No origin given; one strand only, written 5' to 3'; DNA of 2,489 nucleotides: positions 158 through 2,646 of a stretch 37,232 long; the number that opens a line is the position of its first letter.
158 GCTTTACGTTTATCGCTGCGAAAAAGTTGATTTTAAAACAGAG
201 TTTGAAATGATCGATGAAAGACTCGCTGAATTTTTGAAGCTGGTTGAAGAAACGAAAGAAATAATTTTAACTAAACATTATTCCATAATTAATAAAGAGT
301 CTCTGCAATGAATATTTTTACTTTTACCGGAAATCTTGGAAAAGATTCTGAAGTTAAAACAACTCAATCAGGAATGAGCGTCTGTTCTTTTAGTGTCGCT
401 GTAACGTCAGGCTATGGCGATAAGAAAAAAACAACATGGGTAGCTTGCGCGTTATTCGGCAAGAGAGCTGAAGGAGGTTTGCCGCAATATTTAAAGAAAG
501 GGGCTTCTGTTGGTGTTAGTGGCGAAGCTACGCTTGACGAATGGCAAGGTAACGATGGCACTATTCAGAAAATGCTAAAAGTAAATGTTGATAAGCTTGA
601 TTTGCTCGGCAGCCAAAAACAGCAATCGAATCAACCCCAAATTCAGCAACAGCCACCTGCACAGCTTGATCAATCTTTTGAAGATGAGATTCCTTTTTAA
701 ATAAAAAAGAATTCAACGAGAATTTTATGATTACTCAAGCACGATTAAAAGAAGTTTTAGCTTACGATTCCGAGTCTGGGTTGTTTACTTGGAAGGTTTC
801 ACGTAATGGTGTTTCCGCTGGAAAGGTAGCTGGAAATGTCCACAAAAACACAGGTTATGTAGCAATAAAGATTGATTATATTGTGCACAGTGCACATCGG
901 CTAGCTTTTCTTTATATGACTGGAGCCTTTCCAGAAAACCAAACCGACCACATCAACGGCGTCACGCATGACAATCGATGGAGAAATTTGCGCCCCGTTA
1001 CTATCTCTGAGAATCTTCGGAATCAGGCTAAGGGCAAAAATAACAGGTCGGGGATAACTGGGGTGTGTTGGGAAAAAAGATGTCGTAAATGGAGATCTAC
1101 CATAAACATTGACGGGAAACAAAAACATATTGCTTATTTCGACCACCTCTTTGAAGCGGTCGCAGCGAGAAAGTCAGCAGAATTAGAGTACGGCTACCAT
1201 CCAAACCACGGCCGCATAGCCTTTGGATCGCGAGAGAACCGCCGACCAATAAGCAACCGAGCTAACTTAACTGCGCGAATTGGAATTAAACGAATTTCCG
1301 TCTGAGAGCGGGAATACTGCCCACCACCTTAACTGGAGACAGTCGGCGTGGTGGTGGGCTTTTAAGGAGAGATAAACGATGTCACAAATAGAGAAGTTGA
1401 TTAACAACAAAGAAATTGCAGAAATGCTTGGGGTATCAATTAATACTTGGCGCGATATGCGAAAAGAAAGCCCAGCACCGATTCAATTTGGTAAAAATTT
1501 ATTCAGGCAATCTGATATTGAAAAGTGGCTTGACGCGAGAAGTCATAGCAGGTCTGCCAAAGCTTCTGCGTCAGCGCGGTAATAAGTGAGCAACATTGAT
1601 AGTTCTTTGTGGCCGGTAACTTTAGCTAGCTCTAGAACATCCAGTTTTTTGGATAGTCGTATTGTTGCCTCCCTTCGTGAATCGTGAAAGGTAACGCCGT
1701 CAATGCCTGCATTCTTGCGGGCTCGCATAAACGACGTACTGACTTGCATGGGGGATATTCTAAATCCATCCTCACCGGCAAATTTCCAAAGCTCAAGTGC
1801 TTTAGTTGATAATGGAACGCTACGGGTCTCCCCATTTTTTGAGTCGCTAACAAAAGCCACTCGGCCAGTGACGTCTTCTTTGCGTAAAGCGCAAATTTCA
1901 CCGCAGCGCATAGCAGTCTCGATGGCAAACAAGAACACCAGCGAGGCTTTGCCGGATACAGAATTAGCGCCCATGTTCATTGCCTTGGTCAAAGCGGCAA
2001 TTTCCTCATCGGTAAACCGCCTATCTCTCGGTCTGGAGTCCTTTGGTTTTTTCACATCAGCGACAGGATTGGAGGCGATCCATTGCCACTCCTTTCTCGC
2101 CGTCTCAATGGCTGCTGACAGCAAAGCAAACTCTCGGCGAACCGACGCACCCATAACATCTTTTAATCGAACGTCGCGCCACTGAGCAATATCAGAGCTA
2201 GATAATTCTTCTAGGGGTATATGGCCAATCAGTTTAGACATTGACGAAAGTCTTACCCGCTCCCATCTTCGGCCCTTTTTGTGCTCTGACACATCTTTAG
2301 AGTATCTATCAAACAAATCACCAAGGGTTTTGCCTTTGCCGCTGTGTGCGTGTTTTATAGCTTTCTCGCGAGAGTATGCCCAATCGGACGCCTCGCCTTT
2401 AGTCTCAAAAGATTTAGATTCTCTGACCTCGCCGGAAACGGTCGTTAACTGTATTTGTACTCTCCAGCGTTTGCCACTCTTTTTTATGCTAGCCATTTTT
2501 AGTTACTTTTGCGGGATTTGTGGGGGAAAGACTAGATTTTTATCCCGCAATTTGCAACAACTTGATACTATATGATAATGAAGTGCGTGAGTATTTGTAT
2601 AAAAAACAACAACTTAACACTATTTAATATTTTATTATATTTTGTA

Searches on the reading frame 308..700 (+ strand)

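Call 72: search_protein_families(library=pfam, proteins=[window:308-700:+], max_evalue=0.01)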
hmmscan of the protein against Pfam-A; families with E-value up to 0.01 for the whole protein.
window:308-700:+ (130 aa): 1 family
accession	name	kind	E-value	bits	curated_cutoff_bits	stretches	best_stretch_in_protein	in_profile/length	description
PF00436.31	SSB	-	3.2e-21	75.8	26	1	1-99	1-103/104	Single-strand binding protein family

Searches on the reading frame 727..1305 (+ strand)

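Call 72: search_protein_families(library=pfam, proteins=[window:727-1305:+], max_evalue=0.01)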
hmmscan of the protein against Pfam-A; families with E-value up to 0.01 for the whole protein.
window:727-1305:+ (192 aa): 1 family
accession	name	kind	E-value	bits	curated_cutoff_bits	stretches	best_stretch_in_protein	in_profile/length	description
PF13392.12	HNH_3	-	1.5e-12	47.3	24.8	1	56-98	3-46/46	HNH endonuclease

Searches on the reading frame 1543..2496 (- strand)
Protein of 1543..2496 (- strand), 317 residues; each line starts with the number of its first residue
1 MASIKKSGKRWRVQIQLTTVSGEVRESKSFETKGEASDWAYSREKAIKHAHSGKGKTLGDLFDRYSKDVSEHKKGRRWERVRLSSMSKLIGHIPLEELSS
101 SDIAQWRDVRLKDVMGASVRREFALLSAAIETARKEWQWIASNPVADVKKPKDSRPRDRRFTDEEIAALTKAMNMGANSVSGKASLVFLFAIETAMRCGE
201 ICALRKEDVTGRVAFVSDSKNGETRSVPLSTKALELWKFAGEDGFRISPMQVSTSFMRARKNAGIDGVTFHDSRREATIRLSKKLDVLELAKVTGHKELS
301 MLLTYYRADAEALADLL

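Call 72: search_protein_families(library=pfam, proteins=[window:1543-2496:-], max_evalue=0.01)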
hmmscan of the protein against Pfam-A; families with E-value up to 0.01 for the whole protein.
window:1543-2496:- (317 aa): 2 families
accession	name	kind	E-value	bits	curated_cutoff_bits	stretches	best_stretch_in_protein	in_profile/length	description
PF00589.27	Phage_integrase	-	2.1e-20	73.7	27.1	1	160-310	2-170/172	Phage integrase family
PF24624.1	Int_N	-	6.3e-06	27.3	27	1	56-150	3-98/100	Phage integrase, N-terminal domain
